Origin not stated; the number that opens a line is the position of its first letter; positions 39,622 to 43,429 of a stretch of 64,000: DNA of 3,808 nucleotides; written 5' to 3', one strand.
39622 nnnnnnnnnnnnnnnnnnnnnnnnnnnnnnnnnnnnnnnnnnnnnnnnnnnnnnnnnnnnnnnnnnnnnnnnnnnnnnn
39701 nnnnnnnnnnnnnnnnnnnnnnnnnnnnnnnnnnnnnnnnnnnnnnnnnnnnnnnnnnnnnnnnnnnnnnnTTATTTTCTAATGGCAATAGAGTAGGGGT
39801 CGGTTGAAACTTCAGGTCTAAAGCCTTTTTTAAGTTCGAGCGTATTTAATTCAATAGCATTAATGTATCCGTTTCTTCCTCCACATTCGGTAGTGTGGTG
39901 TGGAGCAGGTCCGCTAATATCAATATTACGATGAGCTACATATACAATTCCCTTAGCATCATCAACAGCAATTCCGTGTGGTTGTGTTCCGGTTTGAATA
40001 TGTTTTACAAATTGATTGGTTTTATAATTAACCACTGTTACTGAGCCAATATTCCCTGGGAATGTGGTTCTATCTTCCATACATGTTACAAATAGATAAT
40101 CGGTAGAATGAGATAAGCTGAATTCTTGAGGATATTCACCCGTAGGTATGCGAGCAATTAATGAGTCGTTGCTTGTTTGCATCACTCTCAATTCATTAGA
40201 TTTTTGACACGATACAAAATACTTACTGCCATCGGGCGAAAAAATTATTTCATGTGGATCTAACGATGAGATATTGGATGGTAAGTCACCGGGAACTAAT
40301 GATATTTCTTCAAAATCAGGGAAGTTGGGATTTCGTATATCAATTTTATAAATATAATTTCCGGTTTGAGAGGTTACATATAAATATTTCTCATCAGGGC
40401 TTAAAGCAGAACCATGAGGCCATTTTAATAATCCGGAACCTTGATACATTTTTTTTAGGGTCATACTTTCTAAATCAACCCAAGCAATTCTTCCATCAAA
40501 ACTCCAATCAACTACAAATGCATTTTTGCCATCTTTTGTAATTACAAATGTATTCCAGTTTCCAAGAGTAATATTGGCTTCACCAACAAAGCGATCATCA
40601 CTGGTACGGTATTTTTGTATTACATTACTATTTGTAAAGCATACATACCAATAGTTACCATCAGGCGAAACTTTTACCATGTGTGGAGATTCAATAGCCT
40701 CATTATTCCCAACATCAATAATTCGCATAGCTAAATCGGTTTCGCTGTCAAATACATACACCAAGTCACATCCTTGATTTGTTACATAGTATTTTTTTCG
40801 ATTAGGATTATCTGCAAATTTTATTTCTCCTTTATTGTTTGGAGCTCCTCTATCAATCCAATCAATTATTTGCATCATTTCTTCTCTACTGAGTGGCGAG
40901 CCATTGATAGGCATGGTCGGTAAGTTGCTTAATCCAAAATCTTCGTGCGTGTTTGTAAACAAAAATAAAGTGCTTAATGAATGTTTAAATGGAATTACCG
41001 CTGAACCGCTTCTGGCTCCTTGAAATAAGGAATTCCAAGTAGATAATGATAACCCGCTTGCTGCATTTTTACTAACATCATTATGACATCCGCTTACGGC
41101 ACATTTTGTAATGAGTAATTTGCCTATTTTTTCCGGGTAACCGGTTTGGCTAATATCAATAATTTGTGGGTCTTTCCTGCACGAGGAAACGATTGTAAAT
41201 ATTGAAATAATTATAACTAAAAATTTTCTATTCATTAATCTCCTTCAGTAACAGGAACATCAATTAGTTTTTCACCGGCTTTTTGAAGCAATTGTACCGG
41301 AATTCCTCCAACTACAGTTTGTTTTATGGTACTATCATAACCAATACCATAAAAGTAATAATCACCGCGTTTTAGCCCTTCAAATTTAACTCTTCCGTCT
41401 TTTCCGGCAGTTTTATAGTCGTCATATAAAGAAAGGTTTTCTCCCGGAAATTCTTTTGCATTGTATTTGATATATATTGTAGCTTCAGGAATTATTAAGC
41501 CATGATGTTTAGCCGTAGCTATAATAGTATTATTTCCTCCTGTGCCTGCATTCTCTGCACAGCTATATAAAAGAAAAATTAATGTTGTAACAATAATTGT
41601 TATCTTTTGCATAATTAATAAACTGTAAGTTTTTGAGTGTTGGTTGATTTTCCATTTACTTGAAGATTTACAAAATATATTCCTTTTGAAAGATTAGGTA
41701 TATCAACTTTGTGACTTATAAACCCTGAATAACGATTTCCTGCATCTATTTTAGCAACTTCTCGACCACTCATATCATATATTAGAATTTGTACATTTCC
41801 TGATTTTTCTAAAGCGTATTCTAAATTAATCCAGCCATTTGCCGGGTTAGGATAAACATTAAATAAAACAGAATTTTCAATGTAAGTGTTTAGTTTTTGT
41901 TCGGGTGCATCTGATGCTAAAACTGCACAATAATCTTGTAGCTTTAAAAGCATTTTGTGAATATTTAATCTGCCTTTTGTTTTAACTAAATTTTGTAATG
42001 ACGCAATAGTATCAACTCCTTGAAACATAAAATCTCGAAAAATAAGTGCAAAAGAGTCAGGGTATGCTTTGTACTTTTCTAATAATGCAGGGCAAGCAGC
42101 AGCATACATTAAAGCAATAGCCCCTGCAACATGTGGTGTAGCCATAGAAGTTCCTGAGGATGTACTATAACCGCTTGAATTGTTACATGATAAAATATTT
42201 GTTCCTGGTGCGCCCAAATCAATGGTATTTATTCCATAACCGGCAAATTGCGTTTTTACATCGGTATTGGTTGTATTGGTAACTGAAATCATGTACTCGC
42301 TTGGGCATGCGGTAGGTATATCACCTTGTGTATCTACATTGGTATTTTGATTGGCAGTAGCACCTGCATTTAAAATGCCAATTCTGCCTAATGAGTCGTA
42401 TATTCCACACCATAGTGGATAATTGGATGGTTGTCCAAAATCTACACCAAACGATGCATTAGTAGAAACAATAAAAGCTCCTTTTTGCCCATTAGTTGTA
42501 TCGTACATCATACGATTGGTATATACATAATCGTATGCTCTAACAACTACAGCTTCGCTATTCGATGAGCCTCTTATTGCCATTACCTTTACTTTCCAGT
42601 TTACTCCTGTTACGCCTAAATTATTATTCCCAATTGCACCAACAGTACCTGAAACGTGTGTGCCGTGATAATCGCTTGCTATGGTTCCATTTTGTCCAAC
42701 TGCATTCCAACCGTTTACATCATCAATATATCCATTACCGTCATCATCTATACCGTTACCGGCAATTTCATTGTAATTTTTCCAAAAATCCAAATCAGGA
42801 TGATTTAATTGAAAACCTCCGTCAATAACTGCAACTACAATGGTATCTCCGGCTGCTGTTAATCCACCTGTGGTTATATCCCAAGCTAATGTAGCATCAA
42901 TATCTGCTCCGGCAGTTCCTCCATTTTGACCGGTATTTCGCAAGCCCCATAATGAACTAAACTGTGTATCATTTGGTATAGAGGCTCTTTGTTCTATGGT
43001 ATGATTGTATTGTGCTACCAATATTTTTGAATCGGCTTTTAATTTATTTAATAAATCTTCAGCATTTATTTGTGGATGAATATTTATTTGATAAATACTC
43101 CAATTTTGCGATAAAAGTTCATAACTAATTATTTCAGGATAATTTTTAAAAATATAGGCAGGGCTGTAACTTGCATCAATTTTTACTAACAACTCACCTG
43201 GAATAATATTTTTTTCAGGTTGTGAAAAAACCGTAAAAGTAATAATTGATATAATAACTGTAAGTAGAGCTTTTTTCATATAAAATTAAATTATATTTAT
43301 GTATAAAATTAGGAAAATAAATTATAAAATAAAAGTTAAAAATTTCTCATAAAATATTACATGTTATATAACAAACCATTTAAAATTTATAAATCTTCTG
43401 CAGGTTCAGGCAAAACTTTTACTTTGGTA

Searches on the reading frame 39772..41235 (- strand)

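Call 47: search_protein_families(library=pfam, proteins=[window:39772-41235:-], max_evalue=0.0001)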
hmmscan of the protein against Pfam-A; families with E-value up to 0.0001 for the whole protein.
window:39772-41235:- (487 aa): 2 families
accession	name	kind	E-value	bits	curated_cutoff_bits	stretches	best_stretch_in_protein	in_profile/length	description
PF10282.15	Lactonase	-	2.2e-11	44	21.7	1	276-387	196-311/344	Lactonase, 7-bladed beta-propeller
PF01731.26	Arylesterase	-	1.5e-06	28.8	21.3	0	270-299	53-82/86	Arylesterase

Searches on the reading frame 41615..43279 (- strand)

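Call 47: search_protein_families(library=pfam, proteins=[window:41615-43279:-], max_evalue=0.0001)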
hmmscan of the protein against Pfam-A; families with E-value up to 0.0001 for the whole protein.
window:41615-43279:- (554 aa): 2 families
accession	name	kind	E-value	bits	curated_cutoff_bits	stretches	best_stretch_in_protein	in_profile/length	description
PF00082.27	Peptidase_S8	-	1.6e-27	97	21.8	1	144-395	1-256/288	Subtilase family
PF18962.6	Por_Secre_tail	-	2.9e-15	56.8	27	1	475-553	1-75/75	Secretion system C-terminal sorting domain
